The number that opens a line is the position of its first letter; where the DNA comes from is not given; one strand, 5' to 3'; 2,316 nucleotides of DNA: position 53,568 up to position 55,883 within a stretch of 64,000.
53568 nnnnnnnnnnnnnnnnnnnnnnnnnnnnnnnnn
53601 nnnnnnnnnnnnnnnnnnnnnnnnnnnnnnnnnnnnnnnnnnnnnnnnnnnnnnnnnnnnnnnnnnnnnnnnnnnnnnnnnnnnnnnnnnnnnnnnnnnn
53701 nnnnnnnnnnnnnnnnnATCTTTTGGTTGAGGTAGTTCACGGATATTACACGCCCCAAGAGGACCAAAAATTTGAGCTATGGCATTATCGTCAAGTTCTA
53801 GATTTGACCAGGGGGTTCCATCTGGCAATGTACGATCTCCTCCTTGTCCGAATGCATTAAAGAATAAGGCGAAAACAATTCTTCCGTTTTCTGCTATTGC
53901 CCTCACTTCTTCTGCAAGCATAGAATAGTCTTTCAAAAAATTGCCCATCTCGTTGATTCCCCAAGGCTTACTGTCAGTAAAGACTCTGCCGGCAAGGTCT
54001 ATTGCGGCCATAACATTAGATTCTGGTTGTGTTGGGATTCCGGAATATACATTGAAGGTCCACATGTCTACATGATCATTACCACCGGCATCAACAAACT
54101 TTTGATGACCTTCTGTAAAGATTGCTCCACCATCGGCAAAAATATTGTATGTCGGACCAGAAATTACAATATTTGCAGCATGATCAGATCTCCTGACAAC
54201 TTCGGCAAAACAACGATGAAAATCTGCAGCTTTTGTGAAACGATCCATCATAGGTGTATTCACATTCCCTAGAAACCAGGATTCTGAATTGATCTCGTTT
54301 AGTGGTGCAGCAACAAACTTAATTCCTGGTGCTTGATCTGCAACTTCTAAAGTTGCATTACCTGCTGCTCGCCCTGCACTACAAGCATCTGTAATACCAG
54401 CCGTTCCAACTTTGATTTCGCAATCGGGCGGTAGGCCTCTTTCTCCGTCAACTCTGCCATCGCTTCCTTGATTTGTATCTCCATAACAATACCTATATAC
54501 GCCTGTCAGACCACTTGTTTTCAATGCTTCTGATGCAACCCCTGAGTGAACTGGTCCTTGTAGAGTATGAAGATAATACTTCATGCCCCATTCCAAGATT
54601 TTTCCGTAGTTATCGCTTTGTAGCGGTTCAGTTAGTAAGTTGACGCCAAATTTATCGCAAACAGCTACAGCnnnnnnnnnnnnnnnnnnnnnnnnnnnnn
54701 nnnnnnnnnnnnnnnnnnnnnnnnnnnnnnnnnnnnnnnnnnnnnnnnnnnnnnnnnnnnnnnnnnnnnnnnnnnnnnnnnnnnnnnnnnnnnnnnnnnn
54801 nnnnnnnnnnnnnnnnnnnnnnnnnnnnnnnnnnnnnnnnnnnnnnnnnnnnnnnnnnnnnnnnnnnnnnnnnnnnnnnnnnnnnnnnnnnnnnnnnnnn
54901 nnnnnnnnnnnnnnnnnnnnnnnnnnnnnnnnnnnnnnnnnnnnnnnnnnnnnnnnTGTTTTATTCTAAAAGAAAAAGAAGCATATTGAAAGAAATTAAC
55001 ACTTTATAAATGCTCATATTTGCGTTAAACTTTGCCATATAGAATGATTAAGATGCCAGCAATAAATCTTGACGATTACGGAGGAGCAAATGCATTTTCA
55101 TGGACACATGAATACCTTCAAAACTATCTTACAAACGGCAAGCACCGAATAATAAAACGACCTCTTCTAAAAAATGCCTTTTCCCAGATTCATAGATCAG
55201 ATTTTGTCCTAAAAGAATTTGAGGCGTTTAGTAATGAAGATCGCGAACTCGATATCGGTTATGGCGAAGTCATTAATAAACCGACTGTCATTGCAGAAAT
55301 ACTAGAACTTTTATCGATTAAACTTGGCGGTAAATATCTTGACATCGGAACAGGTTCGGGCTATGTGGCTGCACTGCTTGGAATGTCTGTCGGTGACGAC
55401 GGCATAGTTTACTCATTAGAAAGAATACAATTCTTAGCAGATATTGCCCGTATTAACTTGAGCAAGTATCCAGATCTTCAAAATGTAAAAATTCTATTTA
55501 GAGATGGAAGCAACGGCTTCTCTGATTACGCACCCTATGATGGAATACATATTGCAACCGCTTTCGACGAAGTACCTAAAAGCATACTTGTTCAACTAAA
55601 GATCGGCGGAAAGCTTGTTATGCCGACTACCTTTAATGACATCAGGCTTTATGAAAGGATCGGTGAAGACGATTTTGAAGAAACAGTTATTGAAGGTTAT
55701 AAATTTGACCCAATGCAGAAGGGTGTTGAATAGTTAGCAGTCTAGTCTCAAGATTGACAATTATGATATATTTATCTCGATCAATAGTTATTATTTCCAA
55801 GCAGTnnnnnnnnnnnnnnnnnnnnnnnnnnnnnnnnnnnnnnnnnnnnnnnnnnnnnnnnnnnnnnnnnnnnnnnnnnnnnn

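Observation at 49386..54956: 1856-aa membrane-anchored protein combining a clan-A glycosidase-like region with two M23 peptidase domains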

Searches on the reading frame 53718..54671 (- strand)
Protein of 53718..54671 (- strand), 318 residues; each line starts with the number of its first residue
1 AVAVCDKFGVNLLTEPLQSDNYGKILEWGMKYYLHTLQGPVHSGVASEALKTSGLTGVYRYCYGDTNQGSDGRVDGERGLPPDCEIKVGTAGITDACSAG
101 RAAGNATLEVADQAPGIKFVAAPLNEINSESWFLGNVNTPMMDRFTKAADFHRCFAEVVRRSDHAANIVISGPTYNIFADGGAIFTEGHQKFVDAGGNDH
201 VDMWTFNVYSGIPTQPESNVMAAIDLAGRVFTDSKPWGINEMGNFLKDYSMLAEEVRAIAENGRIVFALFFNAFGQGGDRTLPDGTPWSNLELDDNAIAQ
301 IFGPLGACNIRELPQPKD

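Call 7: search_protein_families(library=pfam, proteins=[window:53718-54671:-], max_evalue=10)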
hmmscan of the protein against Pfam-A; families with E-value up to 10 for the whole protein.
seq(318 aa): 1 family
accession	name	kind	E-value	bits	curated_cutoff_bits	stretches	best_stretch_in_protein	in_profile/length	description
PF23851.1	DUF7214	-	0.13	12.8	27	0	127-167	48-88/91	Domain of unknown function (DUF7214)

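Call 31: search_solved_structures(query=A1, max_evalue=10, show_alignments=3)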
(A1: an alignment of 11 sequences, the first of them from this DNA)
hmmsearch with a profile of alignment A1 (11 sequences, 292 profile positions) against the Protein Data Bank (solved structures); distinct sequences matched with E-value up to 10: 3.
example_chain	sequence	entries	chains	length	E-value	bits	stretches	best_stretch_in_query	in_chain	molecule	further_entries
1wvv_A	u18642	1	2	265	0.2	14.1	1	81-126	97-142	chitinase C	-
4zxo_A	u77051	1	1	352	0.34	13.3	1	171-228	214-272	Glycosyl hydrolase family 26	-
1wvu_A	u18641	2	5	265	0.37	13.2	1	81-126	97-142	chitinase C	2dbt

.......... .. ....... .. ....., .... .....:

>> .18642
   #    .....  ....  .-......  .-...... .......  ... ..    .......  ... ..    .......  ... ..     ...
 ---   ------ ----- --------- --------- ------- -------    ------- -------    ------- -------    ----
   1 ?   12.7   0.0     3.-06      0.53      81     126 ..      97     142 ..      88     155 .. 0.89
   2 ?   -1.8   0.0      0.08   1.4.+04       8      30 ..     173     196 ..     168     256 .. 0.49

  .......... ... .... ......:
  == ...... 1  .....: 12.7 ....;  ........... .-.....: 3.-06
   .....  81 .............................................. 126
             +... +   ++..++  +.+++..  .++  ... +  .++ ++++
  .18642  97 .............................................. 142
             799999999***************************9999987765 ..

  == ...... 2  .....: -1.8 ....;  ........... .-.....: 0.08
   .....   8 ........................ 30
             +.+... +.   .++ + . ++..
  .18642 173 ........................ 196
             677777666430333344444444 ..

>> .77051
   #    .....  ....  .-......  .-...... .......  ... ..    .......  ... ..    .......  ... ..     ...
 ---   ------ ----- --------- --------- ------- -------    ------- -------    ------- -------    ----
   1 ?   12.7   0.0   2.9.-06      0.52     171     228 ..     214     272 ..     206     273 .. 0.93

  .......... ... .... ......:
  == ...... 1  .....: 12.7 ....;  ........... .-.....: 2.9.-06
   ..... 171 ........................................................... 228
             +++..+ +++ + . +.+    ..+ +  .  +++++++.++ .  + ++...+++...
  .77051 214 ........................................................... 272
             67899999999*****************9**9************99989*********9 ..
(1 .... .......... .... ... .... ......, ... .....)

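Call 32: find_homologous_proteins(query=A1, max_evalue=0.01)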
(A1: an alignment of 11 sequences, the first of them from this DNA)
Query A1 (11 sequences) (317 aa, profile of the alignment): 3 proteins with E <= 0.01 among 4943 candidates.
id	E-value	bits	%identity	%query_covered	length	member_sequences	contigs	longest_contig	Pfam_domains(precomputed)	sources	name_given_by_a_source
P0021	6.6e-50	188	24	94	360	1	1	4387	-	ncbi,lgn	ncbi:MAG: hypothetical protein ACOCXP_03800 [Candidatus Dojkabacteria bacterium]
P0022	4.1e-44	169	25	29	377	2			-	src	-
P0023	1.7e-37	147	24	83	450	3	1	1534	-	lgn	-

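Call 43: predict_structure(alignment_id=A2)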
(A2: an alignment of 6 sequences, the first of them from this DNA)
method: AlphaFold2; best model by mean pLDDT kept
length: 317 residues; sequences in the alignment: 6
mean_pLDDT: 76.1   pTM: 0.81
mean pLDDT of the five models: 76.1, 75.4, 75.3, 73.2, 73.2
residues with pLDDT >= 90: 105; 70-90: 116; 50-70: 41; < 50: 55
segments of 3 or more residues with pLDDT < 50: 64-93, 130-138, 276-279, 310-317
pLDDT, mean of each block of 10 residues (from residue 1): 76 64 85 80 83 90 46 37 44 68 90 94 73 40 80 95 96 81 85 95 92 77 92 95 84 90 93 56 58 80 68 39
secondary structure, 60 per line:
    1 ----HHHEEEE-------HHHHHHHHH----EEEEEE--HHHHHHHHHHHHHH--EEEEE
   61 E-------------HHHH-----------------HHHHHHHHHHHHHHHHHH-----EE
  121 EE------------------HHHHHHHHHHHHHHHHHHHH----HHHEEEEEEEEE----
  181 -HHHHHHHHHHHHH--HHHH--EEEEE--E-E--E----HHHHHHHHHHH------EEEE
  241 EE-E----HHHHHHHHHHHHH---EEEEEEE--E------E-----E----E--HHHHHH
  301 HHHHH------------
elements in order: E8-11 H19-27 E32-37 H40-53 E56-61 H75-78 H96-113 E119-122 H141-160 E168-176 H182-194 H197-200 E203-207 H220-230 E237-242 H249-261 E265-271 H295-305

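Call 62: search_protein_families(library=pfam, proteins=[P0021, P0022, P0023], max_evalue=1)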
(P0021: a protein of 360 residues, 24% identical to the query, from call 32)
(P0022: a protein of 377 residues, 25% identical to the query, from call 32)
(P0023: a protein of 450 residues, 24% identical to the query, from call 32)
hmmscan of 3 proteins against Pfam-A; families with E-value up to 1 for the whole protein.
P0021 (360 aa): 0 families

P0022 (377 aa): 0 families

P0023 (450 aa): 0 families

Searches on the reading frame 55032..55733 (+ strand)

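Call 19: search_protein_families(library=pfam, proteins=[window:55032-55733:+], max_evalue=0.1)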
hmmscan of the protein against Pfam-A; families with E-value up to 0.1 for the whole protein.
window:55032-55733:+ (233 aa): 5 families
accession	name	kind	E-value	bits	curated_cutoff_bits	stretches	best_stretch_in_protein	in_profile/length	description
PF01135.25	PCMT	-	1.2e-43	149.8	20.3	1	37-229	12-206/210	Protein-L-isoaspartate(D-aspartate) O-methyltransferase (PCMT)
PF08704.16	GCD14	-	0.0027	17.9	26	1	87-163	29-106/247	tRNA methyltransferase complex GCD14 subunit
PF13489.12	Methyltransf_23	-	0.0048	17.1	27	1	87-129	9-52/164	Methyltransferase domain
PF08123.19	DOT1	-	0.025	14.6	23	0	59-139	11-82/205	Histone methylation protein DOT1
PF13847.12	Methyltransf_31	-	0.031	14.4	27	1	99-196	4-108/145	Methyltransferase domain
